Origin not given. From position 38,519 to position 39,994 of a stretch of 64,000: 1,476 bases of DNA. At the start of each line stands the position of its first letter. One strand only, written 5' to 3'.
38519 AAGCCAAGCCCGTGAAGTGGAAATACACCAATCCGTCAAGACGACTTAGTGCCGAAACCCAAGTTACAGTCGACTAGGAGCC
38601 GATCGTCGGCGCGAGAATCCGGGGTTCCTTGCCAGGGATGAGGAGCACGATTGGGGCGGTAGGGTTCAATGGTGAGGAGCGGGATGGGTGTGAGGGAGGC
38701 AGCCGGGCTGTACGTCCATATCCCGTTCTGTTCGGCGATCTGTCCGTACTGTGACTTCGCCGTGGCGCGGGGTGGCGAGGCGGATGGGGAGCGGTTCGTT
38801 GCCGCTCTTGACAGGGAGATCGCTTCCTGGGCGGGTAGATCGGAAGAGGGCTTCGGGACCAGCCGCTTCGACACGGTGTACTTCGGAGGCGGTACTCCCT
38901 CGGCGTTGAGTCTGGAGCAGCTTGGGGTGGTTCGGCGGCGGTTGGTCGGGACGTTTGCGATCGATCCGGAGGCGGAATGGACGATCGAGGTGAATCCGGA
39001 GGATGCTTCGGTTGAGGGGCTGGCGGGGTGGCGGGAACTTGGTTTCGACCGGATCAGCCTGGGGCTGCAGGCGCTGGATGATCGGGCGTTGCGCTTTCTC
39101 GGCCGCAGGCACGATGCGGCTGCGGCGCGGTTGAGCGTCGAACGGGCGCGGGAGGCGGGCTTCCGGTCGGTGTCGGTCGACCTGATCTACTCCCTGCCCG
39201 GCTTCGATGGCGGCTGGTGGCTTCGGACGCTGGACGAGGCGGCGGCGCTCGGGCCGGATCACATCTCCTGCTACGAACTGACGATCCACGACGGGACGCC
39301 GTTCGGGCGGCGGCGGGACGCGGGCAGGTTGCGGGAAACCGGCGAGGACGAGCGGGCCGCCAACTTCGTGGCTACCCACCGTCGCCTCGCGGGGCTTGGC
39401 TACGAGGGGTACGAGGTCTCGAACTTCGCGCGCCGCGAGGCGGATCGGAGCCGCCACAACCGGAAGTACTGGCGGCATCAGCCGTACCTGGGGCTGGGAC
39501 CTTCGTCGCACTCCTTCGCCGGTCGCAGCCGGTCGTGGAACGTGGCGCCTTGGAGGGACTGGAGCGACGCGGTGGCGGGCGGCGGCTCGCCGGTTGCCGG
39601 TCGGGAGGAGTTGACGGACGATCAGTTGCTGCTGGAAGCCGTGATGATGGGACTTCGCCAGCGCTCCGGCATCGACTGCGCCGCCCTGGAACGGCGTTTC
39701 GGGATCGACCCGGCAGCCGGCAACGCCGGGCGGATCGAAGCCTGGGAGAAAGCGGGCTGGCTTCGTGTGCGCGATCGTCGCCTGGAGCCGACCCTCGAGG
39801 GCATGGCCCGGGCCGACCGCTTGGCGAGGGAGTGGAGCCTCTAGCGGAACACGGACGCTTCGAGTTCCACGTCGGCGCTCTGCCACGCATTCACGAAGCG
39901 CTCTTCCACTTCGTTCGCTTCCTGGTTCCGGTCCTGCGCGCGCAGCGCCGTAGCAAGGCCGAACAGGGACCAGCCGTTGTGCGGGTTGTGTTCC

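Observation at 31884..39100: About 6.4-kb lower-GC insertion bracketed by a degraded and an intact copy of the hemW 5' end, carrying two transposase remnants and an S8 peptidase cassette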

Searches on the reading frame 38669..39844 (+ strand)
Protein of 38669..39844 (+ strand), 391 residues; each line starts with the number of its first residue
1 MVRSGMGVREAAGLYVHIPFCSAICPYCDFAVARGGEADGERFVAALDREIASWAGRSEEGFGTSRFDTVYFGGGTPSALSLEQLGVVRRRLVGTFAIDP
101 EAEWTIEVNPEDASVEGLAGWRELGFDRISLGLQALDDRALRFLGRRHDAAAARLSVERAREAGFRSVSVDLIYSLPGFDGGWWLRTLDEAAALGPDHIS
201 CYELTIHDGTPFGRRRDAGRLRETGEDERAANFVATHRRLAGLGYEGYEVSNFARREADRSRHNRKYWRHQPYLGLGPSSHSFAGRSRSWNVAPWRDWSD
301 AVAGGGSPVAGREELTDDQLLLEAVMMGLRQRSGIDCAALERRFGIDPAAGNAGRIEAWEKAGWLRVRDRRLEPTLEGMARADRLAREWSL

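Call 6: search_protein_families(library=pfam, proteins=[window:38669-39844:+], max_evalue=0.01)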
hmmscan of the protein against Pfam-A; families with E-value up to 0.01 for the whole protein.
window:38669-39844:+ (391 aa): 2 families
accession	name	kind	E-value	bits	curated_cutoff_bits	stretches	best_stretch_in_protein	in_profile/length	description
PF04055.27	Radical_SAM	-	6.4e-19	69.2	29.5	1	15-189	1-164/166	Radical SAM superfamily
PF06969.22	HemN_C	-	2e-12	47.4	24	1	315-379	1-65/67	HemN C-terminal domain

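Call 7: search_protein_families(library=ncbifam, proteins=[window:38669-39844:+], max_evalue=0.01)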
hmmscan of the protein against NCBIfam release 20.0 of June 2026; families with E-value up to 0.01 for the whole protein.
window:38669-39844:+ (391 aa): 20 families
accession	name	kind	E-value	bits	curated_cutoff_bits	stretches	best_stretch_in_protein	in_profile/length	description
TIGR00539.1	hemN_rel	equivalog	1.9e-63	214.8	205.4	1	14-345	3-325/361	radical SAM family heme chaperone HemW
NF005133.0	PRK06582.1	equivalog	3.7e-57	194.1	597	1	11-345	11-344/390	coproporphyrinogen III oxidase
TIGR04107.1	rSAM_HutW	equivalog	1.6e-50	172.2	400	1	11-379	39-404/419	heme anaerobic degradation radical SAM methyltransferase ChuW/HutW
NF006067.1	PRK08208.1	equivalog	2.8e-50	171.5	380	1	10-387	34-412/427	STM4012 family radical SAM protein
NF004567.0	PRK05904.1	equivalog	9.4e-40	136.9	355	1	12-338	7-311/353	coproporphyrinogen III oxidase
TIGR00538.1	hemN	equivalog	3.1e-39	135.1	324.95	1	13-378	51-427/454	oxygen-independent coproporphyrinogen III oxidase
TIGR03994.1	rSAM_HemZ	equivalog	4.7e-37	128.1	321.4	1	9-248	82-318/401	coproporphyrinogen dehydrogenase HemZ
NF006385.0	PRK08629.1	equivalog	2e-25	89.5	355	1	14-330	55-355/439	coproporphyrinogen III oxidase family protein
NF006064.0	PRK08207.2-2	equivalog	1.2e-24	87.1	504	1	11-216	144-350/465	coproporphyrinogen III oxidase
NF006060.0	PRK08207.1-3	equivalog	3.7e-23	82.1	653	1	12-209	150-349/477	coproporphyrinogen III oxidase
NF006061.0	PRK08207.1-4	equivalog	9.9e-20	70.8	702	1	11-208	173-372/501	coproporphyrinogen III oxidase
NF006066.0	PRK08207.2-5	equivalog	4.7e-19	68.4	1117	1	13-210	192-390/518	coproporphyrinogen III oxidase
NF006059.0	PRK08207.1-1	equivalog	4.3e-18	65.3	1012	1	8-207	168-369/496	coproporphyrinogen III oxidase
NF006062.0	PRK08207.1-5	equivalog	3.4e-15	55.9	1007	1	12-210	149-349/476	coproporphyrinogen III oxidase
NF006063.0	PRK08207.2-1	equivalog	3.4e-15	55.7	1074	1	12-208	193-390/518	coproporphyrinogen III oxidase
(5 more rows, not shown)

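Call 10: find_encoding_contigs(protein=window:38669-39844:+, flank=10000, max_places=10)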
Protein window:38669-39844:+ (391 aa): no gene with exactly this product is on record in the collection.

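Call 11: find_related_loci(query=window:38669-39844:+, collection=genome_contigs, flank=10000)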
Query window:38669-39844:+ (391 aa) in genome_contigs; peptide patterns used: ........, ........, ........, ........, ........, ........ (x = any residue, [..] = any of these).
440 stretches matched a pattern; 404 encode a relative of the query (tblastn E <= 1e-3); the best 80 are kept; 80 distinct loci.
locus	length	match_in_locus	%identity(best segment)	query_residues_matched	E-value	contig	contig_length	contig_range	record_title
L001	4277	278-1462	87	5-391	0e+0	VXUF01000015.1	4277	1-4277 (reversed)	MAG: Holophagales bacterium isolate SB0666_bin_22 NODE_8061_length_4277_cov_6.275699, whole genome shotgun sequence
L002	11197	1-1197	86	1-391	0e+0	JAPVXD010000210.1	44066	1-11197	MAG: Candidatus Multivorans azotirespirans isolate m_rhze4 Seq210, whole genome shotgun sequence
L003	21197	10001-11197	87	1-391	0e+0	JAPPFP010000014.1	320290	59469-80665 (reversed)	MAG: Acidobacteriota bacterium isolate RHO1_bin_33 NODE_24_length_320290_cov_839.787066, whole genome shotgun sequence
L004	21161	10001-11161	88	5-391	0e+0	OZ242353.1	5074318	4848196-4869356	MAG: Candidatus Multivorans sp. isolate c55290c9-873c-4a20-8066-ae299be9a5bf genome assembly, chromosome: 1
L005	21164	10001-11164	87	4-391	0e+0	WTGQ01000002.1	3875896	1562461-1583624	MAG: Acidobacteria bacterium isolate CO36388bin_9 NODE_1_length_3875896_cov_1713.578510, whole genome shotgun sequence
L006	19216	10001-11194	86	2-391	0e+0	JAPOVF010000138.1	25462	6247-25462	MAG: Acidobacteria bacterium isolate COS1_bin_13 NODE_668_length_25462_cov_164.785, whole genome shotgun sequence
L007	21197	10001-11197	86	1-391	0e+0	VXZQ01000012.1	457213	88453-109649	MAG: Holophagales bacterium isolate SB0670_bin_39 NODE_7_length_457213_cov_55.439362, whole genome shotgun sequence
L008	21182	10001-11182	87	4-391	0e+0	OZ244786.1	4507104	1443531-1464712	MAG: Candidatus Multivorans sp. isolate 506956bb-d3ba-4b36-a8b3-9439da49a84d genome assembly, chromosome: 1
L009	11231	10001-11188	85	4-391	0e+0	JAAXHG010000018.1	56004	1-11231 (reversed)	MAG: Vicinamibacteraceae bacterium isolate Plut_88883 unfiltered_Plut_88883_genomic_contig_358632, whole genome shotgun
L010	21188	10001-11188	87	4-391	0e+0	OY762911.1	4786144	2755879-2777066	MAG: Thermoanaerobaculia bacterium isolate 14c23368-4dca-4d55-9b94-f295180eceef genome assembly, chromosome: 1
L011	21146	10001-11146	86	10-391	0e+0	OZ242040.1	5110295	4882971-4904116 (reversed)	MAG: Candidatus Multivorans sp. isolate cd603fe2-36ea-45dd-b21b-4d1cbeb73145 genome assembly, chromosome: 1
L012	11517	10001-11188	84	2-389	0e+0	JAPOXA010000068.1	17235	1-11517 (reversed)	MAG: Acidobacteria bacterium isolate COS3_bin_14 NODE_966_length_17235_cov_51.2903, whole genome shotgun sequence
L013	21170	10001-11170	84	8-391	0e+0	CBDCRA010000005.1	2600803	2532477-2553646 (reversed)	MAG: Candidatus Multivorans sp. isolate d7452e89-af48-44c7-9597-5a6bccd24eaa genome assembly, contig: contig_5, whole ge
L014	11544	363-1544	86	5-391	0e+0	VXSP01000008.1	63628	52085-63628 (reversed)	MAG: Holophagales bacterium isolate SB0665_bin_19 NODE_297_length_63628_cov_29.762635, whole genome shotgun sequence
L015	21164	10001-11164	84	10-391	0e+0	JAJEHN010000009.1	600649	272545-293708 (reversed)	MAG: Thermoanaerobaculia bacterium isolate p16x60bins.57 k141_152610, whole genome shotgun sequence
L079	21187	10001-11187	79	5-391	1e-125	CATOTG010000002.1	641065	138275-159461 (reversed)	MAG: uncultured Thermoanaerobaculia bacterium isolate 2de50437-b26d-4e32-99b7-ac34be852a58 genome assembly, contig: cont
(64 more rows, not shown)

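Call 27: find_related_loci(query=window:38669-39844:+, collection=metagenome_contigs, flank=10000)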
Query window:38669-39844:+ (391 aa) in metagenome_contigs; peptide patterns used: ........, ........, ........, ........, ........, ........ (x = any residue, [..] = any of these).
442 stretches matched a pattern; 375 encode a relative of the query (tblastn E <= 1e-3); the best 80 are kept; 80 distinct loci.
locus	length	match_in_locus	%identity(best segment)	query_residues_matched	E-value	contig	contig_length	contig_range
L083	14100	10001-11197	78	1-391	0e+0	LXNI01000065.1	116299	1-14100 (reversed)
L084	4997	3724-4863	80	10-391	0e+0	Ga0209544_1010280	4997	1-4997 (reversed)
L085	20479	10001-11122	56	12-391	2e-123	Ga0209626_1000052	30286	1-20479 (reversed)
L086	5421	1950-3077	52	13-391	4e-117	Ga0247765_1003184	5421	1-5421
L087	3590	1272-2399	50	13-391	1e-118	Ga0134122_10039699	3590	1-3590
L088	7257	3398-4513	52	11-391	3e-116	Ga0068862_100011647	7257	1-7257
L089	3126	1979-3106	53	13-391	1e-119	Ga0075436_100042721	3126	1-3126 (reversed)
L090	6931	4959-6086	49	13-391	6e-115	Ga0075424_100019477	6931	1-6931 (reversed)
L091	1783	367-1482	51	13-391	1e-122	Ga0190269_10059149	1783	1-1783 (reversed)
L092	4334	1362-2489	52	12-391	3e-115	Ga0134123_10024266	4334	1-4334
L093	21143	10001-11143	51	8-391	1e-113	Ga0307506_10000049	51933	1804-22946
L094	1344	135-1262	50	13-391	2e-123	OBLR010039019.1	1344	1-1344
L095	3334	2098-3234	53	13-391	3e-116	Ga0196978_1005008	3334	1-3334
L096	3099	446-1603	51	2-391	1e-116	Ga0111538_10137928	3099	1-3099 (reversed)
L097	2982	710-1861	53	8-391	5e-117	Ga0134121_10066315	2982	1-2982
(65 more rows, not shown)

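Call 28: find_homologous_proteins(query=window:38669-39844:+, max_evalue=1e-60)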
Query window:38669-39844:+ (391 aa): 3611 proteins with E <= 1e-60 among 8000 candidates; the best 120 are listed.
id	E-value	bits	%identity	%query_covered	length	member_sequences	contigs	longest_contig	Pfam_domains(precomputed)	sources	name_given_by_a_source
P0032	1.2e-257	873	100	99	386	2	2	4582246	PF04055.28,PF06969.23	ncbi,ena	-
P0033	1.4e-225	767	89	99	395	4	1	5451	PF04055.28,PF06969.23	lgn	-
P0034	6.3e-222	755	86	99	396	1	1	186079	PF04055.28,PF06969.23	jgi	-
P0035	6.9e-222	755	89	98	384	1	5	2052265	PF04055.28,PF06969.23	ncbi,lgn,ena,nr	ncbi:MAG: radical SAM family heme chaperone HemW [Acidobacteriota bacterium]|nr:radical SAM family h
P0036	1.4e-220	751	87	99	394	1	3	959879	PF04055.28,PF06969.23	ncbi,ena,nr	ncbi:MAG: radical SAM family heme chaperone HemW [Acidobacteria bacterium]|nr:radical SAM family hem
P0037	7.3e-220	748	86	99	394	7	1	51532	PF04055.28,PF06969.23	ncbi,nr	ncbi:MAG: radical SAM family heme chaperone HemW [Holophagales bacterium]|nr:radical SAM family heme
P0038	6.2e-219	745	87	99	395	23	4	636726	PF04055.28,PF06969.23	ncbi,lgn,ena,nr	ncbi:MAG: radical SAM family heme chaperone HemW [Holophagales bacterium]|nr:radical SAM family heme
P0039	2.9e-218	743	86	98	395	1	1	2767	PF04055.28,PF06969.23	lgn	-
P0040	3.9e-218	743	87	98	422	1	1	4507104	PF04055.28,PF06969.23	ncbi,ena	-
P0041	5.4e-218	742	86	98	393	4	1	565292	PF04055.28,PF06969.23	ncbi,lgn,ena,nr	ncbi:MAG: coproporphyrinogen-III oxidase family protein [Acidobacteriota bacterium]|nr:coproporphyri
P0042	2.7e-217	740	84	99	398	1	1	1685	PF04055.28,PF06969.23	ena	-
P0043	4.4e-217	739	85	99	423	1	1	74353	PF04055.28,PF06969.23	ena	-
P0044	1.2e-215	735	86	98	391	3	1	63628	PF04055.28,PF06969.23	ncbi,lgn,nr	ncbi:MAG: coproporphyrinogen III oxidase family protein [Holophagales bacterium]|nr:coproporphyrinog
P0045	1.6e-214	731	85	99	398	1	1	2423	PF04055.28,PF06969.23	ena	-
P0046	2.9e-214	730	86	98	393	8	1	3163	PF04055.28,PF06969.23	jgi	-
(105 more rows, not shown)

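Call 30: find_encoding_contigs(protein=P0032, flank=10000, max_places=6)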
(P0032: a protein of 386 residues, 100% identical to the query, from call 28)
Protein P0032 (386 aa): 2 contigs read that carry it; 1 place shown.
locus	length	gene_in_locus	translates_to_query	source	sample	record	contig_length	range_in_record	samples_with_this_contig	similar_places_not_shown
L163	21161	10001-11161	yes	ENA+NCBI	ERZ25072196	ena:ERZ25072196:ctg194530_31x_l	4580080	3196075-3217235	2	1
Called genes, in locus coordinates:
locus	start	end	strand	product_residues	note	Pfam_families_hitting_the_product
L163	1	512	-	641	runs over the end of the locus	PF12228:DUF3604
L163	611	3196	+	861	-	PF12228:DUF3604 (weak)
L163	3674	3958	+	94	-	PF13683:rve_3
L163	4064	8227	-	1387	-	PF00041:fn3 (weak), PF00082:Peptidase_S8, PF01483:P_proprotein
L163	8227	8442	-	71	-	-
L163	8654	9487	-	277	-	-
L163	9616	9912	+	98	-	PF13358:DDE_3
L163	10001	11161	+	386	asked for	PF04055:Radical_SAM, PF06969:HemN_C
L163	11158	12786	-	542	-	PF07719:TPR_2 (faint), PF13428:TPR_14 (faint), PF24575:TPR_Slam (faint), PF00515:TPR_1 (faint), PF13176:TPR_7 (faint), PF13181:TPR_8 (faint), PF13432:TPR_16 (faint), PF14559:TPR_19 (faint), +2 more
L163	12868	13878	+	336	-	PF01820:Dala_Dala_lig_N, PF07478:Dala_Dala_lig_C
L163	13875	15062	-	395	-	PF01053:Cys_Met_Meta_PP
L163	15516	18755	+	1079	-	PF13620:CarboxypepD_reg, PF07715:Plug (weak), PF25183:OMP_b-brl_4, PF00593:TonB_dep_Rec_b-barrel (weak)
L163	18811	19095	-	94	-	PF07578:LAB_N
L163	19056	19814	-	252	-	PF00535:Glycos_transf_2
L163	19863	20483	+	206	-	PF00300:His_Phos_1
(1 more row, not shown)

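Call 44: search_protein_families(library=pfam, proteins=[L079:11839-12228:-, L079:12478-13035:+, L079:13664-14122:+, L079:13983-14645:+, L079:11202-11807:-, L079:12403-13077:-, L079:13193-13540:+], max_evalue=0.01)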
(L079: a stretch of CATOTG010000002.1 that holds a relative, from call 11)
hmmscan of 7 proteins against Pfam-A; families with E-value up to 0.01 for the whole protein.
L079:11839-12228:- (129 aa): 0 families

L079:12478-13035:+ (185 aa): 0 families

L079:13664-14122:+ (152 aa): 0 families

L079:13983-14645:+ (220 aa): 0 families

L079:11202-11807:- (201 aa): 0 families

L079:12403-13077:- (224 aa): 0 families

L079:13193-13540:+ (115 aa): 0 families

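Call 46: search_protein_families(library=ncbifam, proteins=[L079:11839-12228:-, L079:12478-13035:+], max_evalue=1)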
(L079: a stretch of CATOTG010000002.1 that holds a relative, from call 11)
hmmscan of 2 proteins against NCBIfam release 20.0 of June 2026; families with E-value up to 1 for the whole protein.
L079:11839-12228:- (129 aa): 2 families
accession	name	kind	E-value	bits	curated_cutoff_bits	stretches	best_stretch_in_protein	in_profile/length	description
NF033577.2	transpos_IS481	equivalog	0.044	13.3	224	1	78-115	175-214/284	IS481 family transposase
NF033516.0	transpos_IS3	equivalog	0.22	10.7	160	1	93-117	277-301/369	IS3 family transposase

L079:12478-13035:+ (185 aa): 0 families
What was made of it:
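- Tried and rejected: ORFs in the L079 insert gave no Pfam hits and only E=0.04 to IS481 (calls 44, 46).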
